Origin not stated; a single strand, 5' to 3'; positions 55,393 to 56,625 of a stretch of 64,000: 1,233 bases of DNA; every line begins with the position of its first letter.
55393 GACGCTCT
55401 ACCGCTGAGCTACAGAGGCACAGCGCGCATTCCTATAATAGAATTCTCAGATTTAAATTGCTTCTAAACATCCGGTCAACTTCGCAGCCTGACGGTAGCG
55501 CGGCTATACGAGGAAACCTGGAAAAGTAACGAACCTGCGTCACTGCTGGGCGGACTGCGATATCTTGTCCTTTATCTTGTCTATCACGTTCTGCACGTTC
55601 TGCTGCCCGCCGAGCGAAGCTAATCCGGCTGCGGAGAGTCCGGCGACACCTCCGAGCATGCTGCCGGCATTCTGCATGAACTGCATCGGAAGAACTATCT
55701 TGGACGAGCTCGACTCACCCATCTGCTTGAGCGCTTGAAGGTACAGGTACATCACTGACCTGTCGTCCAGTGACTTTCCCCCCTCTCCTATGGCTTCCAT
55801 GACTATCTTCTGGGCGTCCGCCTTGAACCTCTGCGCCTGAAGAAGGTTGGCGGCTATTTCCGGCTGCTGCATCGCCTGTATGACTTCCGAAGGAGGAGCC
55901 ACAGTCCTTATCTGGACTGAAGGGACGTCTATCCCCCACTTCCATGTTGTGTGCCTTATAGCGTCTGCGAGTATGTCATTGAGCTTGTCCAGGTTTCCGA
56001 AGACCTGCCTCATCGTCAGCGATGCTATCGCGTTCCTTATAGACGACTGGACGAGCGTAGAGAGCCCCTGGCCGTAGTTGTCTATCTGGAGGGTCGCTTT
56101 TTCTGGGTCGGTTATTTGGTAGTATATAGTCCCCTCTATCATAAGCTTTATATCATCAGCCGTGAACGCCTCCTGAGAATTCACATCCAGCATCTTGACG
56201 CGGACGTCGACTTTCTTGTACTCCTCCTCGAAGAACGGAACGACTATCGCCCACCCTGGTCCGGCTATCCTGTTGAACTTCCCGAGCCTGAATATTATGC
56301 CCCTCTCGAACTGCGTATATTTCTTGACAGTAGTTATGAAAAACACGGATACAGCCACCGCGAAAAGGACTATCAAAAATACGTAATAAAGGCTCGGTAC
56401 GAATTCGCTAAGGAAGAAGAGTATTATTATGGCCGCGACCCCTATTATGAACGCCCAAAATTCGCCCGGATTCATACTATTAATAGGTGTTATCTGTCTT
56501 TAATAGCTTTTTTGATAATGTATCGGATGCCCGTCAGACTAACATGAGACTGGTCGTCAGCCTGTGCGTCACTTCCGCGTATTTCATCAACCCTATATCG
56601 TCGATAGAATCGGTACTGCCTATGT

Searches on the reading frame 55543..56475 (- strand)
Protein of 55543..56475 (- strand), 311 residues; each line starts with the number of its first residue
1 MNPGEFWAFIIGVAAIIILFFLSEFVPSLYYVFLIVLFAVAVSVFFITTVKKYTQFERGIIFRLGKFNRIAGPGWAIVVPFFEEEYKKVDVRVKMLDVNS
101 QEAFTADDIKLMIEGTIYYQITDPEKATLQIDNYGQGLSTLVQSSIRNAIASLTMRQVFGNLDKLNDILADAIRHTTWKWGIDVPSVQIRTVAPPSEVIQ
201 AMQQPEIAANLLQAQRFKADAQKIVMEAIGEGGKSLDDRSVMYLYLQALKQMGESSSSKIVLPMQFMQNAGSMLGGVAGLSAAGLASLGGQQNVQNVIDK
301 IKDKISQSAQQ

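Call 62: search_protein_families(library=pfam, proteins=[window:55543-56475:-], max_evalue=0.01)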
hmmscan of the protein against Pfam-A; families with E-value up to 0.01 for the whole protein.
window:55543-56475:- (311 aa): 2 families
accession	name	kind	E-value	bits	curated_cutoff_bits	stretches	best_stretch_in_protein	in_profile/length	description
PF01145.31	Band_7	-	2e-35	122.9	23.6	1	57-222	7-175/176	SPFH domain / Band 7 family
PF13421.11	Band_7_1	-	0.0014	18.7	24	1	129-204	128-205/211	SPFH domain-Band 7 family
